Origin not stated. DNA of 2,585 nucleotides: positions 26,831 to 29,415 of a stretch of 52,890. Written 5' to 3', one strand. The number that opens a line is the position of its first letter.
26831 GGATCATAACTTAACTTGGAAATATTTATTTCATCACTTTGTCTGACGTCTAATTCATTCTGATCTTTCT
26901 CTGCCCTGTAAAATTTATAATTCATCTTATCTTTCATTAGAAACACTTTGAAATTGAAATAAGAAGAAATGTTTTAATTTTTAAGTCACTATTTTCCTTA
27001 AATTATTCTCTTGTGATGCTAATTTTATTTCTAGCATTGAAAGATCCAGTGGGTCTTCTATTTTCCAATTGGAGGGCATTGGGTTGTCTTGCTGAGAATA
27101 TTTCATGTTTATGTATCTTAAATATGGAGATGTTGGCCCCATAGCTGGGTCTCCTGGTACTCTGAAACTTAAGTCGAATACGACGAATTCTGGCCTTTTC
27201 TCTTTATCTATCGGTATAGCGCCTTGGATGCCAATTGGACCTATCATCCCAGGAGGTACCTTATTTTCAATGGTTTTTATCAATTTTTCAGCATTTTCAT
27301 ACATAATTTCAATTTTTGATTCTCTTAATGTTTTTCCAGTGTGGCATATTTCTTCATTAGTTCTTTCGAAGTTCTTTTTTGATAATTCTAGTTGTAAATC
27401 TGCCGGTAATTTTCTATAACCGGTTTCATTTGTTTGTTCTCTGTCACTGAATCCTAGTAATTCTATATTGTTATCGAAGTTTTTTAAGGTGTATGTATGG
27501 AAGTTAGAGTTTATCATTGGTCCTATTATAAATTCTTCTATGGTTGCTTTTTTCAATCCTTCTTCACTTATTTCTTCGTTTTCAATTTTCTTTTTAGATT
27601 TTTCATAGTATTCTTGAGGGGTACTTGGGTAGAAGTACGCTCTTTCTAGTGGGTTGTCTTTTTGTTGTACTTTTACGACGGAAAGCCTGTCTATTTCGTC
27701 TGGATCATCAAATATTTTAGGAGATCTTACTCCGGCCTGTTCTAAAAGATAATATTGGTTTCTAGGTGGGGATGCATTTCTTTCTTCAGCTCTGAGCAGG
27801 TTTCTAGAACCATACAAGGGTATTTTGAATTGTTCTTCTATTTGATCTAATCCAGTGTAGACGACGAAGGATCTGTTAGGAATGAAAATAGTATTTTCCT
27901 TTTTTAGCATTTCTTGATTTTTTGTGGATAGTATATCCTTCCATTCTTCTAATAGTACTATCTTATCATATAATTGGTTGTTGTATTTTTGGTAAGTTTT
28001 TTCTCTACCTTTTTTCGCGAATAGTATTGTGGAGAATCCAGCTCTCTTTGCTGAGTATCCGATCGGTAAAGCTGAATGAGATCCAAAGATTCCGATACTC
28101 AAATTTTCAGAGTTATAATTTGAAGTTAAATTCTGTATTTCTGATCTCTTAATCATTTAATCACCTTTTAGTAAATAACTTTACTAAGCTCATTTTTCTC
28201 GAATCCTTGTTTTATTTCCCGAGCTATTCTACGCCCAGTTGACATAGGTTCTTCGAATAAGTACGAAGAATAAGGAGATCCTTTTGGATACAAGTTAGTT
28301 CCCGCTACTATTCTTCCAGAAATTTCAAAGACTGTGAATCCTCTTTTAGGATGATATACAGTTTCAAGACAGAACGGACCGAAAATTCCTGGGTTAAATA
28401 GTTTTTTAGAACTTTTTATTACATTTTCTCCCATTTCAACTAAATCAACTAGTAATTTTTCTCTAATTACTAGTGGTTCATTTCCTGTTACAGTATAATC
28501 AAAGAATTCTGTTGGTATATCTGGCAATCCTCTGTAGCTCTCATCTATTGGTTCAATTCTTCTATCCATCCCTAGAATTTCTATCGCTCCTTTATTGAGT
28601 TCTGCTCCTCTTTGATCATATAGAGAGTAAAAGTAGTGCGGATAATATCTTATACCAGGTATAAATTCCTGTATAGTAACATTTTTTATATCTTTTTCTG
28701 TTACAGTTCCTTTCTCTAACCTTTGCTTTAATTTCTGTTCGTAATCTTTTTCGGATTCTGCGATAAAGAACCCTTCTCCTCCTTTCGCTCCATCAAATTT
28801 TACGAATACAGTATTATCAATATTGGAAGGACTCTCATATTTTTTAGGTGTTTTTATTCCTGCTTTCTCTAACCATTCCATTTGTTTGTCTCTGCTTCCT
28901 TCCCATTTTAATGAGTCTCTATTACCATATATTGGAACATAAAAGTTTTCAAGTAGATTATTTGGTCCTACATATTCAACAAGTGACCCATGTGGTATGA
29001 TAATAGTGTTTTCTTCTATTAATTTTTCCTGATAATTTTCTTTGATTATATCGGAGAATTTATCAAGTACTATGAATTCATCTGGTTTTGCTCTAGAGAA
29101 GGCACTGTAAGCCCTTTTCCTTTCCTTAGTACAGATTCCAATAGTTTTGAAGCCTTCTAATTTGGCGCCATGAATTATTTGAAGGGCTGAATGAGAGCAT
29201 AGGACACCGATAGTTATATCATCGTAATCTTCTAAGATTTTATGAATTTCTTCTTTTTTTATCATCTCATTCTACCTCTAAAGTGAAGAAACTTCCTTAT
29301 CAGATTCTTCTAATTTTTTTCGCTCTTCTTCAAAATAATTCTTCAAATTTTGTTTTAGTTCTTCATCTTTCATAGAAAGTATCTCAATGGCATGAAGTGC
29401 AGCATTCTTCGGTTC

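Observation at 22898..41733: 18.8-kb, 15-gene purine operon that ends in a formate dehydrogenase module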

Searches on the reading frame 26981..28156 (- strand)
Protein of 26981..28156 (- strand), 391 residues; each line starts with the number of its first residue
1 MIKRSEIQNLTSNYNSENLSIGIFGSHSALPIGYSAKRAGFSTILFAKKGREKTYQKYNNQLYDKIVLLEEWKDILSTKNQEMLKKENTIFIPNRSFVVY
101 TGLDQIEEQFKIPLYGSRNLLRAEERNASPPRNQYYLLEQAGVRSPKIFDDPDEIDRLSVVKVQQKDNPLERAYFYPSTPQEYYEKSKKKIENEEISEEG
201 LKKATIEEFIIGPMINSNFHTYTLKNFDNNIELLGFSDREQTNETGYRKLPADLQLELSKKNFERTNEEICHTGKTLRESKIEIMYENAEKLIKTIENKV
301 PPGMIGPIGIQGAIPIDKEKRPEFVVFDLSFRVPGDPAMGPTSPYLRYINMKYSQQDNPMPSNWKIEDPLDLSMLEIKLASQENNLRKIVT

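Call 4: search_protein_families(library=pfam, proteins=[window:26981-28156:-])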
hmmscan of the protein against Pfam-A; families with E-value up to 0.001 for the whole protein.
window:26981-28156:- (391 aa): 2 families
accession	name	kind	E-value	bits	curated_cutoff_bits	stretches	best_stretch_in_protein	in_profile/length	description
PF06849.18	DUF1246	-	8.3e-40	136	25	1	21-149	1-122/122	Protein of unknown function (DUF1246)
PF06973.17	DUF1297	-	1.2e-39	136.2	23.8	1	182-391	1-188/188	Domain of unknown function (DUF1297)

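Call 6: search_protein_families(library=ncbifam, proteins=[window:26981-28156:-])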
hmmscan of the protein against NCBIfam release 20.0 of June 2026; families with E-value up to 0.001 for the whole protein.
window:26981-28156:- (391 aa): 6 families
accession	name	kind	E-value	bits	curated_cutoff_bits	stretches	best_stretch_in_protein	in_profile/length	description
NF009780.0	PRK13278.1-5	equivalog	1.8e-63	214.7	556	1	1-337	1-319/361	formate--phosphoribosylaminoimidazolecarboxamide ligase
NF009783.0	PRK13278.2-4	equivalog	1.5e-51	175.4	590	1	4-349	2-326/356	formate--phosphoribosylaminoimidazolecarboxamide ligase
NF009778.0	PRK13278.1-1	equivalog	1.8e-36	125.9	570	1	17-390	18-355/356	formate--phosphoribosylaminoimidazolecarboxamide ligase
NF009779.0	PRK13278.1-3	equivalog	8.9e-36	123.7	580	1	19-390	3-332/333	formate--phosphoribosylaminoimidazolecarboxamide ligase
NF009781.0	PRK13278.1-6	subfamily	3.8e-28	98.4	603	1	1-354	1-333/356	formate--phosphoribosylaminoimidazolecarboxamide ligase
NF009782.0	PRK13278.2-1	equivalog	3.7e-13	49.4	482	1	22-312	4-252/310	formate--phosphoribosylaminoimidazolecarboxamide ligase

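Call 15: find_encoding_contigs(protein=window:26981-28156:-, flank=2000, max_places=4)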
Protein window:26981-28156:- (391 aa): no gene with exactly this product is on record in the collection.

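Call 16: find_homologous_proteins(query=window:26981-28156:-, max_evalue=1e-20)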
Query window:26981-28156:- (391 aa): 5668 proteins with E <= 1e-20 among 8000 candidates; the best 120 are listed.
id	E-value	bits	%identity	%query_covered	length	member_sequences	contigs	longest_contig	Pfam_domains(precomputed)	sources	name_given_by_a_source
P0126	6.4e-256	867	100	100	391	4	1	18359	PF06849.19,PF06973.18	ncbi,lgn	-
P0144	3.2e-187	641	70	100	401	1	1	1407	PF06849.19,PF06973.18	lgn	-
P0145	6.2e-185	633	71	100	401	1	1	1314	PF06849.19,PF06973.18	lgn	-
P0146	8.2e-185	633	69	100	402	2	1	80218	PF06849.19,PF06973.18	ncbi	-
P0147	6.7e-183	626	68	100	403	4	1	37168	PF06849.19,PF06973.18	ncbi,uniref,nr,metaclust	ncbi:hypothetical protein AKJ43_00085 [candidate division MSBL1 archaeon SCGC-AAA261D19]|uniref:5-fo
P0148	8.3e-183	626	69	100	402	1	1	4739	PF06849.19,PF06973.18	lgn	-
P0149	2.7e-182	624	67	100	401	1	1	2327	PF06849.19,PF06973.18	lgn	-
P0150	3.7e-182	624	67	100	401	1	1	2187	PF06849.19,PF06973.18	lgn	-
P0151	4.8e-182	624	68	100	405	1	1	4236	PF06849.19,PF06973.18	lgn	-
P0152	2.1e-181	622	68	100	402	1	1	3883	PF06849.19,PF06973.18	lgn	-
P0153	2.3e-181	621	68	100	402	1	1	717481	PF06849.19,PF06973.18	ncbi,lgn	-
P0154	3.1e-181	621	68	100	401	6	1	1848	PF06849.19,PF06973.18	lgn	-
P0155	1.4e-180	619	68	100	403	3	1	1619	PF06849.19,PF06973.18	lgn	-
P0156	3.0e-180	618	67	100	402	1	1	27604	PF06849.19,PF06973.18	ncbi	-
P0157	1.1e-179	616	67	100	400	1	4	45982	PF06849.19,PF06973.18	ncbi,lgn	ncbi:MAG: DUF1297 domain-containing protein [Candidatus Hadarchaeota archaeon]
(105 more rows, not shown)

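Call 18: find_related_loci(query=A1, collection=genome_contigs, flank=10000)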
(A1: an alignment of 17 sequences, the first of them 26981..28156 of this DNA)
Query A1 (391 aa) in genome_contigs; peptide patterns used: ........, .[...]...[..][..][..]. (x = any residue, [..] = any of these).
297 stretches matched a pattern; 237 encode a relative of the query (tblastn E <= 1e-3); the best 80 are kept; 80 distinct loci.
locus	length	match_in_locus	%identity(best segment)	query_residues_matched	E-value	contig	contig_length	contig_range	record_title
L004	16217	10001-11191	67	2-391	0e+0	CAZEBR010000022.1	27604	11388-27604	MAG TPA_asm: Candidatus Hadarchaeota archaeon isolate ERP127260_co1_52 genome assembly, contig: NODE_617_length_27604_co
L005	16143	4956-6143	67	2-391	0e+0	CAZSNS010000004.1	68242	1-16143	MAG TPA_asm: Candidatus Hadarchaeota archaeon isolate ERP127260_co1_20 genome assembly, contig: NODE_76_length_68242_cov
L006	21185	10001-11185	66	2-391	0e+0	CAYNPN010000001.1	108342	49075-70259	MAG TPA_asm: Candidatus Hadarchaeota archaeon isolate ERP127260_co1_66 genome assembly, contig: NODE_21_length_108342_co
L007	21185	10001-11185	64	1-391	5e-176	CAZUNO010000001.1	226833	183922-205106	MAG TPA_asm: Candidatus Hadarchaeota archaeon isolate SRP141376_co1_11 genome assembly, contig: NODE_62_length_226833_co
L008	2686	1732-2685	69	2-314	2e-164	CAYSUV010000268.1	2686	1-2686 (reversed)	MAG TPA_asm: Candidatus Hadarchaeota archaeon isolate ERP127260_co1_79 genome assembly, contig: NODE_17156_length_2686_c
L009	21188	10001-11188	68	2-391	2e-180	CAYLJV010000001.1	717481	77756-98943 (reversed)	MAG TPA_asm: Candidatus Hadarchaeota archaeon isolate SRP141376_co1_77 genome assembly, contig: NODE_1_length_717481_cov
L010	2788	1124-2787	47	5-391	2e-110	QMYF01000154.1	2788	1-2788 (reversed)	MAG: Candidatus Hecatellales archaeon isolate B24_G17 B24_Guay17_scaffold_26870, whole genome shotgun sequence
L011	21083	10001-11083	44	6-391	2e-102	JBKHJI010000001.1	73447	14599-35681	MAG: Candidatus Bathyarchaeia archaeon isolate D4M11_35 NODE_94_length_73447_cov_10.622861, whole genome shotgun sequenc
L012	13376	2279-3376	44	1-391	8e-102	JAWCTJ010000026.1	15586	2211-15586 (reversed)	MAG: Candidatus Bathyarchaeia archaeon isolate JZ-2_202101_bins_72 JZ-2_202101_bins_72_scaffold_26, whole genome shotgun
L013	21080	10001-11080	44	7-391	9e-102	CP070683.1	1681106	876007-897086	MAG: Candidatus Bathyarchaeota archaeon isolate bin67 chromosome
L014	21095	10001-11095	44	2-391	1e-101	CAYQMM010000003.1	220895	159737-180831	MAG TPA_asm: uncultured Candidatus Bathyarchaeia archaeon isolate binchicken_co178_122 genome assembly, contig: NODE_92_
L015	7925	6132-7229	45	1-391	2e-101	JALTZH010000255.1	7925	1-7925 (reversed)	MAG: archaeon isolate S141_metabat2_scaf2bin.124 S141_NODE_9787_length_7925_cov_4.449474, whole genome shotgun sequence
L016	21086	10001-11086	44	5-391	2e-100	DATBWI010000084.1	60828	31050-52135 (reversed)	MAG TPA_asm: Candidatus Bathyarchaeia archaeon isolate SMAG_U7537 k141_1086376, whole genome shotgun sequence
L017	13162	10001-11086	45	5-391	2e-99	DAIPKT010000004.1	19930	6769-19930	MAG TPA_asm: bacterium isolate CTOTU21511 NODE_1503_length_19930_cov_10.846239, whole genome shotgun sequence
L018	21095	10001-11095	44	2-391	1e-99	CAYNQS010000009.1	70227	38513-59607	MAG TPA_asm: uncultured Candidatus Bathyarchaeia archaeon isolate SRP323688_co1_271 genome assembly, contig: NODE_758_le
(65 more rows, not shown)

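Call 50: find_encoding_contigs(protein=P0146, flank=10000, max_places=2)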
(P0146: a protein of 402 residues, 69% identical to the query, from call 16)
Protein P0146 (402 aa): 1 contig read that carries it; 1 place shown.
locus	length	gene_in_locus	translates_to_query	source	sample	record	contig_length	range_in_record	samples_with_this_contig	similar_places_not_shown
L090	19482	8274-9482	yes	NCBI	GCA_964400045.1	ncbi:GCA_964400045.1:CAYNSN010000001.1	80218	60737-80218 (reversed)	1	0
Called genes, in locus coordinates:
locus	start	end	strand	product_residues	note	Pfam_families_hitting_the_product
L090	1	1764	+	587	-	?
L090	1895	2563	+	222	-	PF01965:DJ-1_PfpI (weak), PF07685:GATase_3 (weak), PF13507:GATase_5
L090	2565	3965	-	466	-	PF02844:GARS_N, PF01071:GARS_A, PF02843:GARS_C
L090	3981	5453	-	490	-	PF13522:GATase_6, PF13537:GATase_7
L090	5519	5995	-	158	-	PF00731:AIRC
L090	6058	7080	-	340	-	PF01259:SAICAR_synt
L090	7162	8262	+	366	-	PF06849:DUF1246, PF06973:DUF1297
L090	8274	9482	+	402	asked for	PF06849:DUF1246, PF06973:DUF1297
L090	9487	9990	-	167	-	PF12641:Flavodoxin_3 (faint), PF12682:Flavodoxin_4, PF12724:Flavodoxin_5 (weak)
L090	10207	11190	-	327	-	PF07475:Hpr_kinase_C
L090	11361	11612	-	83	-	PF00313:CSD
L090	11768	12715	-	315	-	PF08271:Zn_Ribbon_TF, PF00382:TFIIB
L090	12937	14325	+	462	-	PF00149:Metallophos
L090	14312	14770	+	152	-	PF06271:RDD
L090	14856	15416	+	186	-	-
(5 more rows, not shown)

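Call 51: find_encoding_contigs(protein=P0147, flank=10000, max_places=2)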
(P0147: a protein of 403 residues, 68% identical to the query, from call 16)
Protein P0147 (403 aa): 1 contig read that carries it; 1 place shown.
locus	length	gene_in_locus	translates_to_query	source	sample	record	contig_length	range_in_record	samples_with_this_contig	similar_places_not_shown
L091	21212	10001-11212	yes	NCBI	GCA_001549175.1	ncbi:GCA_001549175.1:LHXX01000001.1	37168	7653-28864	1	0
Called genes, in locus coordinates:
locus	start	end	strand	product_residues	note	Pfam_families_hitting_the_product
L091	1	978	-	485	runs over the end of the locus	PF00206:Lyase_1, PF10397:ADSL_C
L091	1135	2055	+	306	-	PF02729:OTCace_N, PF00185:OTCace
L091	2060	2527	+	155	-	PF01948:PyrI, PF02748:PyrI_C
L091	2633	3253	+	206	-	PF00215:OMPdecase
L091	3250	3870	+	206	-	PF00156:Pribosyltran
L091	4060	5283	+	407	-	PF02540:NAD_synthase, PF00958:GMP_synt_C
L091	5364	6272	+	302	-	PF01180:DHO_dh, PF01207:Dus, PF03060:NMO (weak)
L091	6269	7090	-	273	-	PF00175:NAD_binding_1 (weak), PF10418:DHODB_Fe-S_bind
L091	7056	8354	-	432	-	PF01979:Amidohydro_1, PF07969:Amidohydro_3 (faint), PF12890:DHOase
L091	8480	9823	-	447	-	PF02310:B12-binding, PF04055:Radical_SAM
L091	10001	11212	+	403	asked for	PF06849:DUF1246, PF06973:DUF1297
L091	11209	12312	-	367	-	PF06849:DUF1246, PF06973:DUF1297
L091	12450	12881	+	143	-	PF00731:AIRC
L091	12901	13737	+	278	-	PF01259:SAICAR_synt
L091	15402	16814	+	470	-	PF02844:GARS_N, PF01071:GARS_A, PF02843:GARS_C (weak)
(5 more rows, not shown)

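Call 59: search_solved_structures(query=window:26981-28156:-, max_evalue=0.00001)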
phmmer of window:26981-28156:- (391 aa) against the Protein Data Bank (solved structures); distinct sequences matched with E-value up to 0.00001: 3.
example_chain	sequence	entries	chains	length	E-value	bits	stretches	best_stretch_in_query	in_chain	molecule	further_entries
2r7k_A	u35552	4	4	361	2.3e-50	175.4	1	1-337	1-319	5-formaminoimidazole-4-carboxamide-1-(beta)-D-ribofuranosyl 5'-monophosphate synthetase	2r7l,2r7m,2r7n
2r84_A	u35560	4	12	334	1e-28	104.2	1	20-345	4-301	PurP protein PF1517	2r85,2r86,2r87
2pbz_A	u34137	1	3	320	6.3e-09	39.1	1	19-153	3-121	Hypothetical protein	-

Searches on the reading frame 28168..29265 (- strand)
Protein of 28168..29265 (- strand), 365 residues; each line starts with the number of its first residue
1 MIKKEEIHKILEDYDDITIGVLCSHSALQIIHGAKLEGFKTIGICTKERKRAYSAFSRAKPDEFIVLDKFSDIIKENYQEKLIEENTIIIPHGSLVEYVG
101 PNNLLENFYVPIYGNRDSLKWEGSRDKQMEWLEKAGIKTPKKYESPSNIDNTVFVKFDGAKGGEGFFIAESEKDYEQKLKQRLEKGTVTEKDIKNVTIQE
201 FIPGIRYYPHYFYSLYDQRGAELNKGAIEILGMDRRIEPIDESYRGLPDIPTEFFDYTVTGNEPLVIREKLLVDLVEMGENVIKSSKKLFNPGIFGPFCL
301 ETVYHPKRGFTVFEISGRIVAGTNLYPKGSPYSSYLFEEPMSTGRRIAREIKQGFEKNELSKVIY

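Call 4: search_protein_families(library=pfam, proteins=[window:28168-29265:-])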
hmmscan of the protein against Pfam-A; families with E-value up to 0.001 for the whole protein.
window:28168-29265:- (365 aa): 2 families
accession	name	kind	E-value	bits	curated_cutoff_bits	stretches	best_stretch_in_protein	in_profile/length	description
PF06973.17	DUF1297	-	3.3e-60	203.3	23.8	1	174-364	1-187/188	Domain of unknown function (DUF1297)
PF06849.18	DUF1246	-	5.5e-48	162.4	25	1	19-143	1-122/122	Protein of unknown function (DUF1246)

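Call 6: search_protein_families(library=ncbifam, proteins=[window:28168-29265:-])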
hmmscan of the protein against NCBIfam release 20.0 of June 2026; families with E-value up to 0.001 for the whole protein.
window:28168-29265:- (365 aa): 6 families
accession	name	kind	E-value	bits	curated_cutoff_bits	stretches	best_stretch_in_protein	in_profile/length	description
NF009781.0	PRK13278.1-6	subfamily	1.1e-116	389.6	603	1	1-364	1-355/356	formate--phosphoribosylaminoimidazolecarboxamide ligase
NF009780.0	PRK13278.1-5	equivalog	2.1e-110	369.1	556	1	1-364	1-360/361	formate--phosphoribosylaminoimidazolecarboxamide ligase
NF009783.0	PRK13278.2-4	equivalog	7e-106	354.1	590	1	4-365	2-356/356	formate--phosphoribosylaminoimidazolecarboxamide ligase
NF009779.0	PRK13278.1-3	equivalog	2.6e-88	296.3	580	1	18-364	4-332/333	formate--phosphoribosylaminoimidazolecarboxamide ligase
NF009778.0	PRK13278.1-1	equivalog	4e-85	285.9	570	1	17-364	20-355/356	formate--phosphoribosylaminoimidazolecarboxamide ligase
NF009782.0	PRK13278.2-1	equivalog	4.4e-45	154.3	482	1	19-364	3-309/310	formate--phosphoribosylaminoimidazolecarboxamide ligase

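Call 12: find_encoding_contigs(protein=window:28168-29265:-, flank=10000, max_places=6)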
Protein window:28168-29265:- (365 aa): 3 contigs read that carry it; 3 places shown.
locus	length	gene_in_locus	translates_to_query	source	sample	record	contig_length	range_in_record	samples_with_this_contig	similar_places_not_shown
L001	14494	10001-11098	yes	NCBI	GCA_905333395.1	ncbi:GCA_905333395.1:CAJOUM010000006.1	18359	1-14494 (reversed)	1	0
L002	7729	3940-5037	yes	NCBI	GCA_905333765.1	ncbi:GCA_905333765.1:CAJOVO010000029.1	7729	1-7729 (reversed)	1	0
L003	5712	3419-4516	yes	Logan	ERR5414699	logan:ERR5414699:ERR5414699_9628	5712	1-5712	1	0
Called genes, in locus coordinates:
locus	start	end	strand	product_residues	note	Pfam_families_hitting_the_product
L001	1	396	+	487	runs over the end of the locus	PF13522:GATase_6, PF13537:GATase_7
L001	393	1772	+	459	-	PF02844:GARS_N, PF01071:GARS_A, PF02843:GARS_C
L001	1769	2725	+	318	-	-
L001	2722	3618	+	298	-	PF00294:PfkB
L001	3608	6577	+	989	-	PF18072:FGAR-AT_linker, PF00586:AIRS, PF02769:AIRS_C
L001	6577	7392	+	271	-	PF13507:GATase_5, PF07685:GATase_3 (weak)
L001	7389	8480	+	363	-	PF00586:AIRS, PF02769:AIRS_C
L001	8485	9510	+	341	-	PF01259:SAICAR_synt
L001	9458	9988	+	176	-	PF00731:AIRC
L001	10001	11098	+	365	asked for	PF06849:DUF1246, PF06973:DUF1297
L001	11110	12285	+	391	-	PF06849:DUF1246, PF06973:DUF1297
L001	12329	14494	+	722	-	?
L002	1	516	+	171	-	?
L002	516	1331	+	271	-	PF13507:GATase_5, PF07685:GATase_3 (weak)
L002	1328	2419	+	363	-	PF00586:AIRS, PF02769:AIRS_C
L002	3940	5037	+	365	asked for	PF06849:DUF1246, PF06973:DUF1297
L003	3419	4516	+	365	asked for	PF06849:DUF1246, PF06973:DUF1297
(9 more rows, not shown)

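Call 14: list_cluster_members(proteins=[window:28168-29265:-, window:26981-28156:-, window:7446-9644:-, window:30786-31877:-, window:22898-23671:-, window:23672-24259:-])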
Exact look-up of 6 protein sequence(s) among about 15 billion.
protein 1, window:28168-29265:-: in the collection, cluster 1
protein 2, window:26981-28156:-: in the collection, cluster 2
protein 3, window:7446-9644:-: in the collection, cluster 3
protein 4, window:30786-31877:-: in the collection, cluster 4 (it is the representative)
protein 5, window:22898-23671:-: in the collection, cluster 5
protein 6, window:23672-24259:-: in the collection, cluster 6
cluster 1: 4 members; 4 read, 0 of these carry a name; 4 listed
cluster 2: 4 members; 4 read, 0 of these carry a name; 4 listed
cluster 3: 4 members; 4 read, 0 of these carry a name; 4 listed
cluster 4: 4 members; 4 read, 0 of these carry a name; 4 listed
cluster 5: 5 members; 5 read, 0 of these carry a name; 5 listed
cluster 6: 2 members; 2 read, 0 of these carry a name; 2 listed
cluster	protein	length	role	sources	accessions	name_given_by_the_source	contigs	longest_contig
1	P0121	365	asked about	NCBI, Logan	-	-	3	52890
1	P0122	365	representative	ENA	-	-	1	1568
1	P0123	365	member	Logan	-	-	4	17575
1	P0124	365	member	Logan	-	-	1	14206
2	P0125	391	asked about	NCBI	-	-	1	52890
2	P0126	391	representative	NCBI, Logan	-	-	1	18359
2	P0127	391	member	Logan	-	-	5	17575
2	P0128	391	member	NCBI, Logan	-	-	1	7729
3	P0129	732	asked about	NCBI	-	-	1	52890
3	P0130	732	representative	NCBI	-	-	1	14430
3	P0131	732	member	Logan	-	-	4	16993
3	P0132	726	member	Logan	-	-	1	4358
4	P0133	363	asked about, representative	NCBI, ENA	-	-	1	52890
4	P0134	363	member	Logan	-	-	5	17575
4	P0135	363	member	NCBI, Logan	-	-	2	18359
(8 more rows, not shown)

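Call 58: search_solved_structures(query=window:28168-29265:-, max_evalue=0.00001)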
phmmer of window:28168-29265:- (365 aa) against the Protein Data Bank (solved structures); distinct sequences matched with E-value up to 0.00001: 3.
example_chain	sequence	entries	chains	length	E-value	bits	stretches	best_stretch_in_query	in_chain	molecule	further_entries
2r7k_A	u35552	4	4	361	2.2e-90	306.8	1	1-364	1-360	5-formaminoimidazole-4-carboxamide-1-(beta)-D-ribofuranosyl 5'-monophosphate synthetase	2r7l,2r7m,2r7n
2r84_A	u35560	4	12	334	4.2e-80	272.9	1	18-364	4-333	PurP protein PF1517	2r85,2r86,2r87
2pbz_A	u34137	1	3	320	4e-41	144.7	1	18-364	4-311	Hypothetical protein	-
